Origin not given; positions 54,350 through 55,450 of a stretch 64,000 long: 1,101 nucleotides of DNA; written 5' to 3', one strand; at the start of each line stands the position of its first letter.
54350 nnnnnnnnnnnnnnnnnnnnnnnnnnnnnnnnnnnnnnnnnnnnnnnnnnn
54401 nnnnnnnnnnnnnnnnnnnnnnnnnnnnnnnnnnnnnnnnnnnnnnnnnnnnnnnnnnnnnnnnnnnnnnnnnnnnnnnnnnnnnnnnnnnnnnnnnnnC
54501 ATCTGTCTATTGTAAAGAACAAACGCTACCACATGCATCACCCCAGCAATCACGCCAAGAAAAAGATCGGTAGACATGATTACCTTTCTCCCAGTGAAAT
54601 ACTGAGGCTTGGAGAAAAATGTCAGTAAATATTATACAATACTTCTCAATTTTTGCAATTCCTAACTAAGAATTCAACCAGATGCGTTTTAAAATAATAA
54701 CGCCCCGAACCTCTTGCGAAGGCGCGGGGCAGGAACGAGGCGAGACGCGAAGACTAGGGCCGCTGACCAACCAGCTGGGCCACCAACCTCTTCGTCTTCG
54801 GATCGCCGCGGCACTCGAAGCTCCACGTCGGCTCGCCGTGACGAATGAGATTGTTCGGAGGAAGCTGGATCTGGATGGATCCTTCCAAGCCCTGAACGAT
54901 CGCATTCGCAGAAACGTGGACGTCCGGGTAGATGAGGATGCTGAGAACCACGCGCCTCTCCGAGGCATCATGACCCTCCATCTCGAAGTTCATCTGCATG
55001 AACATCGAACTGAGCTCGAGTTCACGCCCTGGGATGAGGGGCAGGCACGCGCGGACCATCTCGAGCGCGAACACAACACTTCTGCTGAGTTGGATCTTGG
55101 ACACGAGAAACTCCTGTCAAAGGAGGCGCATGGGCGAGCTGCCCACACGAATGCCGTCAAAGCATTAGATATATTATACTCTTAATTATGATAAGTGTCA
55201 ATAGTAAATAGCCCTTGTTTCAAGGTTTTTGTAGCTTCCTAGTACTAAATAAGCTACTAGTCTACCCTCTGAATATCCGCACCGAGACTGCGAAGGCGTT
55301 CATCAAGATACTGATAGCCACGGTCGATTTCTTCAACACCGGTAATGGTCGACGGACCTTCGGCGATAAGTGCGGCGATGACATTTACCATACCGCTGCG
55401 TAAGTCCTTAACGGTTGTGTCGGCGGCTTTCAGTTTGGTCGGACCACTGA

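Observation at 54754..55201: Cassette F: GC-rich orphan gene behind a perfect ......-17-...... promoter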

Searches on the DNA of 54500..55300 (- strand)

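Call 11: search_rna_families(source=window, start=54500, end=55300, threshold=evalue, max_evalue=10)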
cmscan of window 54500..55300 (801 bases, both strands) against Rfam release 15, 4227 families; matches with E-value up to 10: 3.
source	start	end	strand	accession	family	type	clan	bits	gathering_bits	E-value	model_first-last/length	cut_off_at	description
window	54891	55000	-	RF02115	FAM13A-AS1_2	Gene; lncRNA;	-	17.2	38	0.51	1-110/110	no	FAM13A antisense RNA 1 conserved region 2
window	54806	54868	-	RF01538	TB11Cs3H1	Gene; snRNA; snoRNA; HACA-box;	-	15.9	50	3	1-72/72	no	Trypanosomatid snoRNA TB11Cs3H1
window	55156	55272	-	RF02768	Ysr155_RyfD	Gene; sRNA;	-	15.5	42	2.2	1-140/140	no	Yersinia sRNA 155(RyfD)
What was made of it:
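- On Any Rfam RNA family (including ROSE/fourU thermometers and ribosomal-protein leaders): In E-value mode on 54500-55300 only chance-level hits appeared (call 11).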

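Call 73: build_rna_model(alignment_id=A4, structure=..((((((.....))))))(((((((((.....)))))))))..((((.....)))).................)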
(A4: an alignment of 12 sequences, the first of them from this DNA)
Model R1 built from alignment A4 (12 sequences, 74 columns); structure: as given.
model positions 64; base pairs 19; branch points 2; effective number of sequences 12; information 0.832 bits per position. Calibrated on 0.2 Mb of random sequence (short: E-values are rough).
structure used (alignment columns):
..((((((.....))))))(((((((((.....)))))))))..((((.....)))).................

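Call 74: search_with_rna_model(model_id=R1, sources=[window, L001, L002, L003, L004, L010, L011, L012, L013, L014, L015, L016, L017, L018, L019, L020, L021, L022, L023, L024], max_evalue=1, make_alignment=true)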
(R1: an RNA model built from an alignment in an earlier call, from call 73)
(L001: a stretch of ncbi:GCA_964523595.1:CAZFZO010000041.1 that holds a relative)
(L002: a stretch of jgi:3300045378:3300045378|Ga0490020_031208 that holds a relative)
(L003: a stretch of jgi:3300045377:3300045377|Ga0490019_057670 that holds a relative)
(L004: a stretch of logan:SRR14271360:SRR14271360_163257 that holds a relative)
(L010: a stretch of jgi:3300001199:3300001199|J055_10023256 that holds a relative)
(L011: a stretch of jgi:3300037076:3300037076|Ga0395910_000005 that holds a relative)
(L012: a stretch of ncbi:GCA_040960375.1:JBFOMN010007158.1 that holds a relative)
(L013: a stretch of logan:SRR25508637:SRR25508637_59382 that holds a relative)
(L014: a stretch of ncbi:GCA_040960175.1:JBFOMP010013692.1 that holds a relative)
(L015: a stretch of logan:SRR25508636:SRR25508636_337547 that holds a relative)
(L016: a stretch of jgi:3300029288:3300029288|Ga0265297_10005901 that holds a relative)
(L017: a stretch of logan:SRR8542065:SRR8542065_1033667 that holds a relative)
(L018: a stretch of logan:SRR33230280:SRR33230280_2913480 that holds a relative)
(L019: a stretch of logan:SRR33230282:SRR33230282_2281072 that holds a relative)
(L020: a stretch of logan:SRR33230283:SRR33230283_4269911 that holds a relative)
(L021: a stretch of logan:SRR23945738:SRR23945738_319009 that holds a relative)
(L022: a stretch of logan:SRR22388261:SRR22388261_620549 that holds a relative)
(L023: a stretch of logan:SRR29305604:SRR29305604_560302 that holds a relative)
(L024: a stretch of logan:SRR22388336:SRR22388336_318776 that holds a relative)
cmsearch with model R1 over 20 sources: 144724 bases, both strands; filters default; matches with E-value up to 1: 27.
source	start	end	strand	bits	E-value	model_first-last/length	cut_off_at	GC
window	55102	55166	-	68.1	1.3e-16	1-64/64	no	0.57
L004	233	297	+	68.1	1.3e-16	1-64/64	no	0.57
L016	2908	2971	+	65.8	5.3e-16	1-64/64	no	0.52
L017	845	908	+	65.8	5.3e-16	1-64/64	no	0.52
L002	861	925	+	65.6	6.2e-16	1-64/64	no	0.55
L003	972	1036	+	65.6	6.2e-16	1-64/64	no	0.55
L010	2332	2394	+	65.1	8.7e-16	1-64/64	no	0.65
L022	2374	2437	+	63.5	2.3e-15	1-64/64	no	0.52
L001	4939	5003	+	62.3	5.1e-15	1-64/64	no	0.54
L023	278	339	+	55.4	3.7e-13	1-64/64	no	0.61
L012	2940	3002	+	52.5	2.3e-12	1-64/64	no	0.54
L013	1714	1776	+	52.5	2.3e-12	1-64/64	no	0.54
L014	2470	2532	+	52.5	2.3e-12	1-64/64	no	0.54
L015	504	566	+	52.5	2.3e-12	1-64/64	no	0.54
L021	2943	3004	+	51.6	4e-12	1-64/64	no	0.58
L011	4944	5001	+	48.5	2.8e-11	1-64/64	no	0.55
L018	248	304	+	48.2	3.5e-11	1-64/64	no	0.61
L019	248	304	+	48.2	3.5e-11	1-64/64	no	0.61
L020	224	280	+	48.2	3.5e-11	1-64/64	no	0.61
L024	112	170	+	45.2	2.3e-10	1-64/64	no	0.53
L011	5305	5372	+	11.7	0.3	1-64/64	no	0.53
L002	1182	1247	+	10.7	0.59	1-64/64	no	0.68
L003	1293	1358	+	10.7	0.59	1-64/64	no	0.68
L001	5260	5325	+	10.1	0.83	1-64/64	no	0.7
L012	2068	2141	-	10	0.86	1-64/64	no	0.5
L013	842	915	-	10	0.86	1-64/64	no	0.5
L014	1598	1671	-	10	0.86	1-64/64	no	0.5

Alignment A5: 27 matches aligned to the model, 107 columns, each read 5' to 3' on its own strand. Consensus structure (alignment columns), stored with it:
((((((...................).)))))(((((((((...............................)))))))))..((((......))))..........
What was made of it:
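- Tried and rejected: The leader model hits only F (call 74).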

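Call 75: search_with_rna_model(model_id=R1, sources=[window, L001, L002, L010, L011, L012, L016, L018, L021, L022, L023, L024], max_evalue=0.00001, make_alignment=true)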
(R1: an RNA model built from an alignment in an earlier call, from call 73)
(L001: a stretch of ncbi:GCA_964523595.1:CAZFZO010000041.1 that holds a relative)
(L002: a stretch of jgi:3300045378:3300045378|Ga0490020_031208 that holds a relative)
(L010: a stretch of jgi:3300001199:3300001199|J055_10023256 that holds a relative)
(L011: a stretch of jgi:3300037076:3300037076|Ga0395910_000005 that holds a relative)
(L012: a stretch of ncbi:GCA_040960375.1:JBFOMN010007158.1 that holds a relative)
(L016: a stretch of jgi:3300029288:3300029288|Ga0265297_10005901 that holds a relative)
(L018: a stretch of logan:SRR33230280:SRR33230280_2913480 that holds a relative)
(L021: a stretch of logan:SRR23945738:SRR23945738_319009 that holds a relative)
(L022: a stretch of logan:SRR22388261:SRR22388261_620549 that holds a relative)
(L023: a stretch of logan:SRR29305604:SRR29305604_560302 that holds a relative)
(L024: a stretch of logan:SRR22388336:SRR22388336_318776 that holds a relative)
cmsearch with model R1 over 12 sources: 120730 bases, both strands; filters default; matches with E-value up to 0.00001: 12.
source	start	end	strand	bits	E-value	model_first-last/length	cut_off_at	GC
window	55102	55166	-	68.1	1e-16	1-64/64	no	0.57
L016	2908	2971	+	65.8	4.4e-16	1-64/64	no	0.52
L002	861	925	+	65.6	5.1e-16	1-64/64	no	0.55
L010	2332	2394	+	65.1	7.2e-16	1-64/64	no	0.65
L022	2374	2437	+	63.5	1.9e-15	1-64/64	no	0.52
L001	4939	5003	+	62.3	4.2e-15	1-64/64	no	0.54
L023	278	339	+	55.4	3.1e-13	1-64/64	no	0.61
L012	2940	3002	+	52.5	2e-12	1-64/64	no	0.54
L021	2943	3004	+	51.6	3.4e-12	1-64/64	no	0.58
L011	4944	5001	+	48.5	2.3e-11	1-64/64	no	0.55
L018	248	304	+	48.2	2.9e-11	1-64/64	no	0.61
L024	112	170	+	45.2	1.9e-10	1-64/64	no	0.53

Alignment A6: 12 matches aligned to the model, 65 columns, each read 5' to 3' on its own strand. Consensus structure (alignment columns), stored with it:
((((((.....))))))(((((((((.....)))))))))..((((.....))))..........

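Call 96: search_rna_families(sources=[L010, L012, L016, L021, L022, L023, L024, L011, L018], threshold=evalue, max_evalue=0.1)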
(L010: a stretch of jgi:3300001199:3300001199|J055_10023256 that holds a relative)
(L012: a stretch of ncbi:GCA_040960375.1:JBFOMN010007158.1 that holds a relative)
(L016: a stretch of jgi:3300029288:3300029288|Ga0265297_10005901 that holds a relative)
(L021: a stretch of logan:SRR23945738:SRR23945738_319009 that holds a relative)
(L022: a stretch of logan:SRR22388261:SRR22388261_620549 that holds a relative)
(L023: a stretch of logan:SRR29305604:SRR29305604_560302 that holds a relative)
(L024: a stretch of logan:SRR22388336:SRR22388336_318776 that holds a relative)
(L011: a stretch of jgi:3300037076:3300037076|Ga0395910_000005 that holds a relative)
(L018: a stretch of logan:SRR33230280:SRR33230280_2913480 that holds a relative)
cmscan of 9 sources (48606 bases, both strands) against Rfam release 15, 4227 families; matches with E-value up to 0.1: 8.
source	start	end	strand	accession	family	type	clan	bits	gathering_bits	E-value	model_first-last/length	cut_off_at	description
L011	3891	4281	+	RF00023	tmRNA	Gene;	CL00001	100.9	47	2.2e-38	1-374/374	no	transfer-messenger RNA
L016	2623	2694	+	RF00005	tRNA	Gene; tRNA;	CL00001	57.8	29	5.3e-10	1-71/71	no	tRNA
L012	2556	2644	+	RF00005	tRNA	Gene; tRNA;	CL00001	51.8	29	2.5e-08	1-71/71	no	tRNA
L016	2702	2786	+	RF00005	tRNA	Gene; tRNA;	CL00001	49.7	29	9e-08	1-71/71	no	tRNA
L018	1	55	+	RF00005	tRNA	Gene; tRNA;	CL00001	37.5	29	0.0002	19-71/71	5'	tRNA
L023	1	54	+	RF00005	tRNA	Gene; tRNA;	CL00001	32.3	29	0.0057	19-71/71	5'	tRNA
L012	2591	2644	-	RF04351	Plastid-psbl-rps4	Cis-reg;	-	31.1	68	0.011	1-53/53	no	Plastid-psbl-rps4 3UTR RNA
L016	2685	2796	+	RF02223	sX4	Gene; sRNA;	-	30.1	70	0.015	1-167/167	no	Proteobacterial sRNA sX4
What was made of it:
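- On Any Rfam RNA family (including ROSE/fourU thermometers and ribosomal-protein leaders): The nine relatives' loci gave only tRNA and tmRNA matches (call 96).
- There is no match to ROSE, fourU or any other Rfam family (calls 11, 96).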
